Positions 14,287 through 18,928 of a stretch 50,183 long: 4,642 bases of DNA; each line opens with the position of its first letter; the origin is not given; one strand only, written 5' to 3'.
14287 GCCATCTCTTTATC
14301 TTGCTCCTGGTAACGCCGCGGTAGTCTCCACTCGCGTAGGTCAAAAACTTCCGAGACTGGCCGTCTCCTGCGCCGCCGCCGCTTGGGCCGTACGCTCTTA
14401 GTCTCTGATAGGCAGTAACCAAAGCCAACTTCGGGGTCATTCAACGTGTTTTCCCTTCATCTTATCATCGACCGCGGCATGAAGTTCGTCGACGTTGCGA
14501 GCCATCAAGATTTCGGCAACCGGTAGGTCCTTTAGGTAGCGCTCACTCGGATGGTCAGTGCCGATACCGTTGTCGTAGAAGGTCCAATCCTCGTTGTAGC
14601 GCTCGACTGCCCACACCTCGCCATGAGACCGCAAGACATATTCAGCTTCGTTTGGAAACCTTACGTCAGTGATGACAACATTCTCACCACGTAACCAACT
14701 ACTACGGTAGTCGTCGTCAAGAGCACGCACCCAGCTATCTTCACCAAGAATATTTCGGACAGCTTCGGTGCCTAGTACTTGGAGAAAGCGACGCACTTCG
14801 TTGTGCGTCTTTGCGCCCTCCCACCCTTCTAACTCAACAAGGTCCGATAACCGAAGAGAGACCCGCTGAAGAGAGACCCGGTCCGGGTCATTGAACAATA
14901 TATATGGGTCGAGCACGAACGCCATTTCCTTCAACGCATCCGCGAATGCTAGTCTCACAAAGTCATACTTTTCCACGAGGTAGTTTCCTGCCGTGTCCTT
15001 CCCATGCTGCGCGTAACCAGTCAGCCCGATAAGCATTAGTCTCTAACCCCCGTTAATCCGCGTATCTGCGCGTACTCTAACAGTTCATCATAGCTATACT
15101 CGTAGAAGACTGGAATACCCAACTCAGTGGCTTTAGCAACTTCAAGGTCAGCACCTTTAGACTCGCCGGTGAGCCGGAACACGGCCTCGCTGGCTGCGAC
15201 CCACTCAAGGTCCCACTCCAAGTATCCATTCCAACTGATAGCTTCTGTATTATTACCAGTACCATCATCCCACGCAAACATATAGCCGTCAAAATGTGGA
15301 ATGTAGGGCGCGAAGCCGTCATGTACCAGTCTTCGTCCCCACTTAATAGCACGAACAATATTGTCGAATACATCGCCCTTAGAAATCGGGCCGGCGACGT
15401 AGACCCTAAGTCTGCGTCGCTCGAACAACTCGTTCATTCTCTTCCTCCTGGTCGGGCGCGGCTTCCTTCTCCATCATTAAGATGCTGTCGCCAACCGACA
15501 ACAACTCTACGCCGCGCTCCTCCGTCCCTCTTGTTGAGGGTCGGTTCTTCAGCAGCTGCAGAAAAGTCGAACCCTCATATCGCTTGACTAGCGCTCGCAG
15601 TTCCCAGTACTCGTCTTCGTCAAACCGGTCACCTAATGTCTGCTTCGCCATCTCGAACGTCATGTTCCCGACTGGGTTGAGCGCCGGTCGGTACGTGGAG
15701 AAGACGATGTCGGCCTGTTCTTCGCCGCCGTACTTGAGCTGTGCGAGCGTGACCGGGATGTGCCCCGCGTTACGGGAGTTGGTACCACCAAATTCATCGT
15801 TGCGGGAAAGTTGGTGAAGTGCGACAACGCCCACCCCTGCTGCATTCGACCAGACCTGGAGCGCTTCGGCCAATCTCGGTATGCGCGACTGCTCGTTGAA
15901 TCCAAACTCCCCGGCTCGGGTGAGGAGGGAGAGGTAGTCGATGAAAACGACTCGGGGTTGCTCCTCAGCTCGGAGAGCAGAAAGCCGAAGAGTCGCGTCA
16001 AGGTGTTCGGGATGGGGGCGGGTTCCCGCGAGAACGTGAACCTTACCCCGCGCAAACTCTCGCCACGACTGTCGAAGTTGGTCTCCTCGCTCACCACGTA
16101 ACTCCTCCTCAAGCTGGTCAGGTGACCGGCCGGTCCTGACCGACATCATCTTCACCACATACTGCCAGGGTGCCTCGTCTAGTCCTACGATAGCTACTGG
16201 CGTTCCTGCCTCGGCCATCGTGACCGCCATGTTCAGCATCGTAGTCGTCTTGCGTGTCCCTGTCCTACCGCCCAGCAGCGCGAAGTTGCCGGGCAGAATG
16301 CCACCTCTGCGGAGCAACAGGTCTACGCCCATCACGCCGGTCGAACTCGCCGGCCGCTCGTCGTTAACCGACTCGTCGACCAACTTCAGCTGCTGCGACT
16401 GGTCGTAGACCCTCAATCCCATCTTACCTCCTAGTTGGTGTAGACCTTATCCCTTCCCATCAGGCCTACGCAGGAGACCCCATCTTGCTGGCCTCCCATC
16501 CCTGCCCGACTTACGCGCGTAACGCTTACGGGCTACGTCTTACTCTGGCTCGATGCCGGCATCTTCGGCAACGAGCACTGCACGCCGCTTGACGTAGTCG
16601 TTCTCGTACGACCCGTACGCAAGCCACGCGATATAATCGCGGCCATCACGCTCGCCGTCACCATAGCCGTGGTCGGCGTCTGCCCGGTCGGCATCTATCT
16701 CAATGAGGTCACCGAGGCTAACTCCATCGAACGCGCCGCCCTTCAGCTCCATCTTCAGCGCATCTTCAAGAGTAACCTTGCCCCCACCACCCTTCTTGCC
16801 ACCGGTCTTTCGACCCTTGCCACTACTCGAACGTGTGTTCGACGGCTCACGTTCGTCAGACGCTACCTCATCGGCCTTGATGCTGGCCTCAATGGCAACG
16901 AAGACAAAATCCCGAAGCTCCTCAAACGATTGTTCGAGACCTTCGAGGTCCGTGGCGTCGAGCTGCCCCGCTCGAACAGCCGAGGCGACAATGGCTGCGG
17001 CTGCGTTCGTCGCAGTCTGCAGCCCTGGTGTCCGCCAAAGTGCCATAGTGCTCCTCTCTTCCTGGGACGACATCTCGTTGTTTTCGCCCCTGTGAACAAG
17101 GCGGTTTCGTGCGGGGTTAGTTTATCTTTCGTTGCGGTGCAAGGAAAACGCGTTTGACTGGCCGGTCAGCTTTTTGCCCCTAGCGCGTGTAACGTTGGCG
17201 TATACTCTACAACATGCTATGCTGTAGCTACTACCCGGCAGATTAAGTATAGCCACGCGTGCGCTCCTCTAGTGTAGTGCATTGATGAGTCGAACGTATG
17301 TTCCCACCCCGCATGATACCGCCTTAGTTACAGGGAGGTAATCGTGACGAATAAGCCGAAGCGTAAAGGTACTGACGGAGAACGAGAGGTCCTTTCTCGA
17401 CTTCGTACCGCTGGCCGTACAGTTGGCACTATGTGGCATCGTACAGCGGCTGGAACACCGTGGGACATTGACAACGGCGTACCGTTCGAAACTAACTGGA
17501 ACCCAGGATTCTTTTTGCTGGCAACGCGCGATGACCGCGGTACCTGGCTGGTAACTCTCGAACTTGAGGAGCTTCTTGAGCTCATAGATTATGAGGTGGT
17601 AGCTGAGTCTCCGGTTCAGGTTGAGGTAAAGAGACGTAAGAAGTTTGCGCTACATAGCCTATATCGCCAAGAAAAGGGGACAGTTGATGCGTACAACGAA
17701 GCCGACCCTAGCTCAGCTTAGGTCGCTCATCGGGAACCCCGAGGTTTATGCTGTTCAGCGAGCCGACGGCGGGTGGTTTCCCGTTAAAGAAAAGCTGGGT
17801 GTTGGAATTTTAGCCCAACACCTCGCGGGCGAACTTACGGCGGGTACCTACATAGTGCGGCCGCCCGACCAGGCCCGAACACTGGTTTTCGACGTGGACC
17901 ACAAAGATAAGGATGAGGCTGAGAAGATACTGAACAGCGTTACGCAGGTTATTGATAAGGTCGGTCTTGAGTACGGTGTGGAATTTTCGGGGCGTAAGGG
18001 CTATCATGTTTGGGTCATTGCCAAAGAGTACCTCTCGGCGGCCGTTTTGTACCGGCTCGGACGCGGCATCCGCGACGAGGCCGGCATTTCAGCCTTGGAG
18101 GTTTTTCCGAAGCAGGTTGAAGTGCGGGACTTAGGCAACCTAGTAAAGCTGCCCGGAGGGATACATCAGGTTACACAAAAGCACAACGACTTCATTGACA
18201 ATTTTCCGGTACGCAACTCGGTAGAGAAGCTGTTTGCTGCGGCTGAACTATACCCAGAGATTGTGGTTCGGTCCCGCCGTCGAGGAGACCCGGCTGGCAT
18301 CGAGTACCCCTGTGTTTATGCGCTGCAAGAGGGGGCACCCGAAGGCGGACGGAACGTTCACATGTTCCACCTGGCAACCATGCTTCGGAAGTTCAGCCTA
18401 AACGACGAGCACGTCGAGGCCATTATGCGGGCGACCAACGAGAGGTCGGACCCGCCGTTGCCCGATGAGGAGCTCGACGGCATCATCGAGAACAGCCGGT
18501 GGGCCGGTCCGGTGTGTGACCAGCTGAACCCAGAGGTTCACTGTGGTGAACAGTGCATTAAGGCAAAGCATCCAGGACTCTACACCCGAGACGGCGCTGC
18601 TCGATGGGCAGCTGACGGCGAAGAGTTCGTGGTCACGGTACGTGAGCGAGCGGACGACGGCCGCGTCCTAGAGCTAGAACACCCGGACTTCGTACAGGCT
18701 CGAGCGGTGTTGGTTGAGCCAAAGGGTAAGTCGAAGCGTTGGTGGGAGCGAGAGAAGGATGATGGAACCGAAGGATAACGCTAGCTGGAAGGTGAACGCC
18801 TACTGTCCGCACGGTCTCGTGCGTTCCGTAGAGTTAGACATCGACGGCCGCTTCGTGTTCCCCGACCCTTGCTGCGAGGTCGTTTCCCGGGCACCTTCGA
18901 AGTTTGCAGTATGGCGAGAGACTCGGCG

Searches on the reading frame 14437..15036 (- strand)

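Call 42: search_protein_families(library=pfam, proteins=[window:14437-15036:-], max_evalue=0.001)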
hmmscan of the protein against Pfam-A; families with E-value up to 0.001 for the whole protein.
window:14437-15036:- (199 aa): 1 family
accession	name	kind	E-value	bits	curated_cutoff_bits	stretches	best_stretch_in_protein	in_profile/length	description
PF21448.3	DNMK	-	8.8e-14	52.1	27.1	1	79-148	128-198/232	Deoxynucleotide monophosphate kinase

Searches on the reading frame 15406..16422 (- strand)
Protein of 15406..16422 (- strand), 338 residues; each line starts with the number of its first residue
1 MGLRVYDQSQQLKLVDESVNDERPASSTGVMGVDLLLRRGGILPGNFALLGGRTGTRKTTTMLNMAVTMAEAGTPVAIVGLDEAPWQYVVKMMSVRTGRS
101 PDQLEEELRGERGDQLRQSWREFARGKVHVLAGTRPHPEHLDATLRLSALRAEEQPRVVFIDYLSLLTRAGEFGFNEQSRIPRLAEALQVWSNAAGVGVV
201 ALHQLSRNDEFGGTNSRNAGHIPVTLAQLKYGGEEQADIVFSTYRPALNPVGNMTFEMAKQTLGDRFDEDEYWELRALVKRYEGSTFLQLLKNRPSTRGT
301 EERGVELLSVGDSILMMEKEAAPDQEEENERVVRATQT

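Call 42: search_protein_families(library=pfam, proteins=[window:15406-16422:-], max_evalue=0.001)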
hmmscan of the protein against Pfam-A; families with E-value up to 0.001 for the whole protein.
window:15406-16422:- (338 aa): 3 families
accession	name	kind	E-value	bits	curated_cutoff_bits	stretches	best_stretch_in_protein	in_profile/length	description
PF03796.21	DnaB_C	-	4.7e-18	65.9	27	1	40-249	14-217/255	DnaB-like helicase C terminal domain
PF13481.12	AAA_25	-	6.8e-10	39.3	27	1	41-208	28-193/195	AAA domain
PF06745.19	ATPase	-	1.1e-06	28.6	26.6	1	27-107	2-80/231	KaiC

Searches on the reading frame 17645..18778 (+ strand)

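Call 42: search_protein_families(library=pfam, proteins=[window:17645-18778:+], max_evalue=0.001)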
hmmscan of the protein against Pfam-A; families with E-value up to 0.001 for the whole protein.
window:17645-18778:+ (377 aa): 4 families
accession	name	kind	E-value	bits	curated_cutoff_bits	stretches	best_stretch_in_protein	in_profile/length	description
PF22548.2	AEP-TOTE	-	8.6e-18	65.2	27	1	55-186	65-204/230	TOTE conflict system, Archaeo-Eukaryotic Primase domain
PF08708.16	PriCT_1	-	6.1e-07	29.4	21.1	1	226-281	3-58/67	Primase C terminal 1 (PriCT-1)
PF21686.3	LigD_Prim-Pol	-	3.5e-05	24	27.4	1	48-127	71-153/254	LigD, primase-polymerase domain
PF01896.25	DNA_primase_S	-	9.7e-05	23.2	26.8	0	82-128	1-62/163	DNA primase small subunit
